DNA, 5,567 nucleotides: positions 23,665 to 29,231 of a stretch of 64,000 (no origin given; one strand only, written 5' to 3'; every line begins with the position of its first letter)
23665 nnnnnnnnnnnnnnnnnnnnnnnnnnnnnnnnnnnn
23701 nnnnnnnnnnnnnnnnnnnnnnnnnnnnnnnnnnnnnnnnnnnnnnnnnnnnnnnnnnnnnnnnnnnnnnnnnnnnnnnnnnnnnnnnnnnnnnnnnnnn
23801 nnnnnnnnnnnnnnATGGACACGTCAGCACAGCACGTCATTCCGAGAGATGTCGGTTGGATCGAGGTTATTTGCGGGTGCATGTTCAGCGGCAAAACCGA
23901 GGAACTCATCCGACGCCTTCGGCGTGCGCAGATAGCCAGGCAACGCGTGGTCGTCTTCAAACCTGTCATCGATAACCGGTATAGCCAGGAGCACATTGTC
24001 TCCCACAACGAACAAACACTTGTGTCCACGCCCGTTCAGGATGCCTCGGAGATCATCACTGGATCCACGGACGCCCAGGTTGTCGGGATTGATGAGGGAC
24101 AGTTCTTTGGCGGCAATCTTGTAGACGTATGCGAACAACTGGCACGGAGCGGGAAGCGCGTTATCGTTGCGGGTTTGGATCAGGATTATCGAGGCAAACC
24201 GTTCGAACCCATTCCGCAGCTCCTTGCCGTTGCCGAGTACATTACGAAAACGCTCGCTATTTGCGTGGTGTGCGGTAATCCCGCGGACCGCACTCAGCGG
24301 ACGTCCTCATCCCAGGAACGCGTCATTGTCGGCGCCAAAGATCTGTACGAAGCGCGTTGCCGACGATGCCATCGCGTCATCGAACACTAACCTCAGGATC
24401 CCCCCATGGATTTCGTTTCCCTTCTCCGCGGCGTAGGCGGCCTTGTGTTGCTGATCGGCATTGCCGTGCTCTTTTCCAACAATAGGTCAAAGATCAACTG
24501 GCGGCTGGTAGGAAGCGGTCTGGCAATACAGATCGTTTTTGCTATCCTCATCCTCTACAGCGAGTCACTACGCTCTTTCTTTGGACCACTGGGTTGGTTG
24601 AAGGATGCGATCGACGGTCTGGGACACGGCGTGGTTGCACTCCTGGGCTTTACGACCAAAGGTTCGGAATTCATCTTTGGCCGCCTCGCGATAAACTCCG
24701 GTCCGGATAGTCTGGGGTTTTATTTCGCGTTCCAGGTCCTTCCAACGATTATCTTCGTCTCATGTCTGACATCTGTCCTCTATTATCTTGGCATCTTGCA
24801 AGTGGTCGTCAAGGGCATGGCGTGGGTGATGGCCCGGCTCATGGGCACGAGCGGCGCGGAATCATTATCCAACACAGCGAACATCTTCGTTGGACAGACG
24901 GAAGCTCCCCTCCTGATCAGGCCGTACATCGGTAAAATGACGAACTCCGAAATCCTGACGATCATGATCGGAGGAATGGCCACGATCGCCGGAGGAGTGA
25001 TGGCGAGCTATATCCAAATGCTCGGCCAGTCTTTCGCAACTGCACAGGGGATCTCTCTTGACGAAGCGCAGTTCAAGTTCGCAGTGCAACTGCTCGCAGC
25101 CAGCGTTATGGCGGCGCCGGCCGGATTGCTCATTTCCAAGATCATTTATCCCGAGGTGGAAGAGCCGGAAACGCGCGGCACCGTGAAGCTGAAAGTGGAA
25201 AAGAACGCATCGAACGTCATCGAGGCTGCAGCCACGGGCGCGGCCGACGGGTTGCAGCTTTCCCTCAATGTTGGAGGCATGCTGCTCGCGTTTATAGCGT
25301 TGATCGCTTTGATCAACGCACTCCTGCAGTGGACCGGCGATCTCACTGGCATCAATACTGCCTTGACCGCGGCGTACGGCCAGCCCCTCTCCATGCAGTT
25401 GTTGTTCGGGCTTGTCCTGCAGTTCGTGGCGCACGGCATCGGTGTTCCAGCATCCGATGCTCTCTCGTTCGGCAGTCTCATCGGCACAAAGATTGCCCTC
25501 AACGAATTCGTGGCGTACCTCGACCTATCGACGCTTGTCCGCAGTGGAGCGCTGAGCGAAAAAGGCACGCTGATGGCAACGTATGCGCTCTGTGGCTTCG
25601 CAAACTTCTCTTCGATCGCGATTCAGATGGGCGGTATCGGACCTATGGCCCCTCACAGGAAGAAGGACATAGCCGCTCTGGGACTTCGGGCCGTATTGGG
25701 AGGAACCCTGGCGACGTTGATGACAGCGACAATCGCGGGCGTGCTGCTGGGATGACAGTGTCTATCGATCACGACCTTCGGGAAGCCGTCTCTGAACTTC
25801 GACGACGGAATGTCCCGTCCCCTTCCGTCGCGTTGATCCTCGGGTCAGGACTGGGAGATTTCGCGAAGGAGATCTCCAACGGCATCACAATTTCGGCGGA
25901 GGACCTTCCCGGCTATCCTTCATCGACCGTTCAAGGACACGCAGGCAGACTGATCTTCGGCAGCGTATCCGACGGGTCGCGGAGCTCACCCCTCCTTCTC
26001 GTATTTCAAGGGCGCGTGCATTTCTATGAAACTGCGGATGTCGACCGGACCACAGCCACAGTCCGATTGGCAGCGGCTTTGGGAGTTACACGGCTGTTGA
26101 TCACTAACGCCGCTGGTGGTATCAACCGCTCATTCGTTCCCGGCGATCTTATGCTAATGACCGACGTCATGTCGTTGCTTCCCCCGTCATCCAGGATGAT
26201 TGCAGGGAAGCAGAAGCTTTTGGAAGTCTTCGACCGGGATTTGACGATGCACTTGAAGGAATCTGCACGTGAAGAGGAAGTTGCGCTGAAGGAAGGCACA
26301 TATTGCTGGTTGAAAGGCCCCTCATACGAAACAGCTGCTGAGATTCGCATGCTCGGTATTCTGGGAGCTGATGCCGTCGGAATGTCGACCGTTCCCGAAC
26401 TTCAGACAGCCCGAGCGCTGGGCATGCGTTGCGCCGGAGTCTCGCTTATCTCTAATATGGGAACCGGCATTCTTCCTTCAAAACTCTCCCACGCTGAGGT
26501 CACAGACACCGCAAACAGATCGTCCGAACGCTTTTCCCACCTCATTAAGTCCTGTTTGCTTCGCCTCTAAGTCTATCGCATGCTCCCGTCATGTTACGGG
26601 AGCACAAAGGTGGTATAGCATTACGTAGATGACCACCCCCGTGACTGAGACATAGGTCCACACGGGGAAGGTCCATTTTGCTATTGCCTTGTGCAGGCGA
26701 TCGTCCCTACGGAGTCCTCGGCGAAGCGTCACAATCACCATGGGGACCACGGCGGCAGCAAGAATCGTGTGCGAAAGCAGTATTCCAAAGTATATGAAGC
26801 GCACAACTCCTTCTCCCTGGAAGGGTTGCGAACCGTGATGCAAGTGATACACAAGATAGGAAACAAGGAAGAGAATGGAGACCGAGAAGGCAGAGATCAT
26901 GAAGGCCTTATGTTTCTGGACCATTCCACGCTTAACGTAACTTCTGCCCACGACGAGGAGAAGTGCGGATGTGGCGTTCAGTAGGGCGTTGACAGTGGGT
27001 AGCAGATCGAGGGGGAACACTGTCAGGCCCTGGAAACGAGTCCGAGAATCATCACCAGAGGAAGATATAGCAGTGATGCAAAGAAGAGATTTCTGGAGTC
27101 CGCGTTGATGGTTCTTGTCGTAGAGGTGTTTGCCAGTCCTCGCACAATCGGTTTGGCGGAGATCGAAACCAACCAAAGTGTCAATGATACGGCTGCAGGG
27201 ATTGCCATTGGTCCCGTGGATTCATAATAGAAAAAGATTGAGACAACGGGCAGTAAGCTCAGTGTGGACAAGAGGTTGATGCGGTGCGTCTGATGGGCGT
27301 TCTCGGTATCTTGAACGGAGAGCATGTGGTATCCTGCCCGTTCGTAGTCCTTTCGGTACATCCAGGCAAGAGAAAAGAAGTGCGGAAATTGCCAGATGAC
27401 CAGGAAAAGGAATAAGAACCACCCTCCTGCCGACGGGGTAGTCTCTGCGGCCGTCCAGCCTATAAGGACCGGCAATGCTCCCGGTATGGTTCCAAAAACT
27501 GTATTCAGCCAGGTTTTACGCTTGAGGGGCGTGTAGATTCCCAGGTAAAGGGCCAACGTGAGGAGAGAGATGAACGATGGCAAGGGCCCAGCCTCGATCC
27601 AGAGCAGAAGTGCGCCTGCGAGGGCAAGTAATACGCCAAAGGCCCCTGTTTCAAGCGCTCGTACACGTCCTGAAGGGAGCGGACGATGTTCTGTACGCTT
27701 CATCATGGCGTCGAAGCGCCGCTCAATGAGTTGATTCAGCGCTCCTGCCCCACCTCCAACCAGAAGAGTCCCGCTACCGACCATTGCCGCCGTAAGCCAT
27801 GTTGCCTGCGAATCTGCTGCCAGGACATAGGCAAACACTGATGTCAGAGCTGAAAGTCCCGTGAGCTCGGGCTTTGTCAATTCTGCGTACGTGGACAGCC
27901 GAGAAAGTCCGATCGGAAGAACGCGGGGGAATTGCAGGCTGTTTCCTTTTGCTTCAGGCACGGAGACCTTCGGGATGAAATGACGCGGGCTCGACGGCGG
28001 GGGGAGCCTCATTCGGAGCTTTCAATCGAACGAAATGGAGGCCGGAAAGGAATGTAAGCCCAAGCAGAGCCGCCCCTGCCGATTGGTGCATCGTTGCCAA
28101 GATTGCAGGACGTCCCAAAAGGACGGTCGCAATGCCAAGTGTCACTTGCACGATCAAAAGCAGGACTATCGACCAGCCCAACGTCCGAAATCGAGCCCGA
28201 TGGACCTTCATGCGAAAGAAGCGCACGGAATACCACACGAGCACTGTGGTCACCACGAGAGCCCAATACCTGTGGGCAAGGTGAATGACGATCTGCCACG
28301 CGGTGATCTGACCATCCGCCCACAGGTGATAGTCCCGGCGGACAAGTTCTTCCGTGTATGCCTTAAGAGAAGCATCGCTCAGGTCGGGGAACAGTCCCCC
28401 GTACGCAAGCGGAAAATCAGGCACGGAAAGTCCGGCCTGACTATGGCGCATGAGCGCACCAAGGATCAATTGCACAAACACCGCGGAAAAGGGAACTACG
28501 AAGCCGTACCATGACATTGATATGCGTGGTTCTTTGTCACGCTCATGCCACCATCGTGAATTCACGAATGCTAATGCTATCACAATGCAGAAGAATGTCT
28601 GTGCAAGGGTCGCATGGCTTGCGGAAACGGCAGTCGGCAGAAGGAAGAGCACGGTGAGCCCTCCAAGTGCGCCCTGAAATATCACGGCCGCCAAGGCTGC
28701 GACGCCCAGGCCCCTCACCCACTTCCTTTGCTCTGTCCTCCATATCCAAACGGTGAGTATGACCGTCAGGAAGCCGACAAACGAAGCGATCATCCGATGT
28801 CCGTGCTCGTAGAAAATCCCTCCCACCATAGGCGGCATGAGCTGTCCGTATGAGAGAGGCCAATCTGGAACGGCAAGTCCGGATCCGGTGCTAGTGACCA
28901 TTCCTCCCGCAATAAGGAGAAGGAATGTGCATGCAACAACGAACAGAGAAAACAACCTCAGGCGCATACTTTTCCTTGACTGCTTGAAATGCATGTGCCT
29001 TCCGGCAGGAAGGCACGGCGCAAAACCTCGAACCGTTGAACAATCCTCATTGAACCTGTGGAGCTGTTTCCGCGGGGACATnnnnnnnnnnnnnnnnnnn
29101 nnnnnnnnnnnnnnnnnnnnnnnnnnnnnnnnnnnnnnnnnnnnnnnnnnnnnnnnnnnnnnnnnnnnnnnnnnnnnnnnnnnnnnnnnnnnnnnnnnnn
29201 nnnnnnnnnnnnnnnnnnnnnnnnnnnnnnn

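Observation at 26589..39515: Complete quinol-to-oxygen chain plus heme A biosynthesis encoded as one 15-gene minus-strand block behind a single near-consensus promoter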

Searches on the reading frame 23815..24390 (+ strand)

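Call 59: search_protein_families(library=pfam, proteins=[window:23815-24390:+], max_evalue=0.001)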
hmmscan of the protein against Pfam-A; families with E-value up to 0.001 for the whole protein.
window:23815-24390:+ (191 aa): 1 family
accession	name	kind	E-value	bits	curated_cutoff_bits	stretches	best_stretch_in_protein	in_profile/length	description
PF00265.24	TK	-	2.7e-55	187.4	20.6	1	14-186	1-176/176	Thymidine kinase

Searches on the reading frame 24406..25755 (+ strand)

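Call 59: search_protein_families(library=pfam, proteins=[window:24406-25755:+], max_evalue=0.001)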
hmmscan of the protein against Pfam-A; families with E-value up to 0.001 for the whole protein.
window:24406-25755:+ (449 aa): 3 families
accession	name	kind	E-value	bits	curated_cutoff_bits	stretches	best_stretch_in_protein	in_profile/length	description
PF07662.18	Nucleos_tra2_C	-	5.5e-74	248.9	32.3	1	229-445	2-213/213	Na+ dependent nucleoside transporter C-terminus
PF07670.19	Gate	-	4e-20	72.7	29.6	1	108-208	1-103/104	Nucleoside recognition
PF01773.25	Nucleos_tra2_N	-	2.1e-19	70.3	27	1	12-94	2-74/74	Na+ dependent nucleoside transporter N-terminus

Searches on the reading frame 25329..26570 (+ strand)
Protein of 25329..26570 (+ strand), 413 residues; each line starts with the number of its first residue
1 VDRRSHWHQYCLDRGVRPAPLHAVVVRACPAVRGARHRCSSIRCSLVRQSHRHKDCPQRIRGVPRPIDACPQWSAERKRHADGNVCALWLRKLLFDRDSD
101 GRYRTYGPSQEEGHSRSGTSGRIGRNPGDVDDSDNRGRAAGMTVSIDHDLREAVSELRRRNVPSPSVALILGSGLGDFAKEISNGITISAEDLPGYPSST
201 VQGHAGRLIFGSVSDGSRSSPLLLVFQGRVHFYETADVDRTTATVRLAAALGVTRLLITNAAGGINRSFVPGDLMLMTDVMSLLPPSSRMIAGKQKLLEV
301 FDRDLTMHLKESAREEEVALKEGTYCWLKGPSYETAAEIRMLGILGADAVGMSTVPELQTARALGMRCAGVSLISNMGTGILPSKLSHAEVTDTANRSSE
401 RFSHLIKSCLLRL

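Call 59: search_protein_families(library=pfam, proteins=[window:25329-26570:+], max_evalue=0.001)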
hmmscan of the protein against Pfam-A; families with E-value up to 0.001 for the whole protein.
window:25329-26570:+ (413 aa): 1 family
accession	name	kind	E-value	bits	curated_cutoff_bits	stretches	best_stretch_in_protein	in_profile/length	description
PF01048.26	PNP_UDP_1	-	3.9e-40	138.1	25.1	1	167-410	2-232/233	Phosphorylase superfamily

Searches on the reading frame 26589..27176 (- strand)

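Call 4: search_protein_families(library=pfam, proteins=[window:26589-27176:-], max_evalue=0.01)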
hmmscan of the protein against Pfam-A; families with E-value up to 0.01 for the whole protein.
window:26589-27176:- (195 aa): 1 family
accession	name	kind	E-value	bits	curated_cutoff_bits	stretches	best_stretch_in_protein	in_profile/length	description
PF04238.17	DUF420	-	2.2e-41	141.6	30.5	1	59-187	1-130/130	Protein of unknown function (DUF420)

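Call 34: search_protein_families(library=ncbifam, proteins=[window:26589-27176:-], max_evalue=0.01)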
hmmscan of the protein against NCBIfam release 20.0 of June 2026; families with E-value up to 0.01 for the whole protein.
window:26589-27176:- (195 aa): 0 families

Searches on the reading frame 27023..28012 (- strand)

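Call 4: search_protein_families(library=pfam, proteins=[window:27023-28012:-], max_evalue=0.01)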
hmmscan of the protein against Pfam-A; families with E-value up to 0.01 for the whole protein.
window:27023-28012:- (329 aa): 1 family
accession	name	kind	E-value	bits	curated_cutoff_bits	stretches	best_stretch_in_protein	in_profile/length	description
PF01040.23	UbiA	-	3.7e-48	164.4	34.2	1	56-282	3-226/250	UbiA prenyltransferase family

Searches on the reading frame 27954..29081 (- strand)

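Call 4: search_protein_families(library=pfam, proteins=[window:27954-29081:-], max_evalue=0.01)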
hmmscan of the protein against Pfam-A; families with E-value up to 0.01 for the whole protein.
window:27954-29081:- (375 aa): 1 family
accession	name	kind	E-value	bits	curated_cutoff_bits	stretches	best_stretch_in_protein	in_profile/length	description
PF02628.20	COX15-CtaA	-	2.8e-43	148.6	29.9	2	90-343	76-321/322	Cytochrome oxidase assembly protein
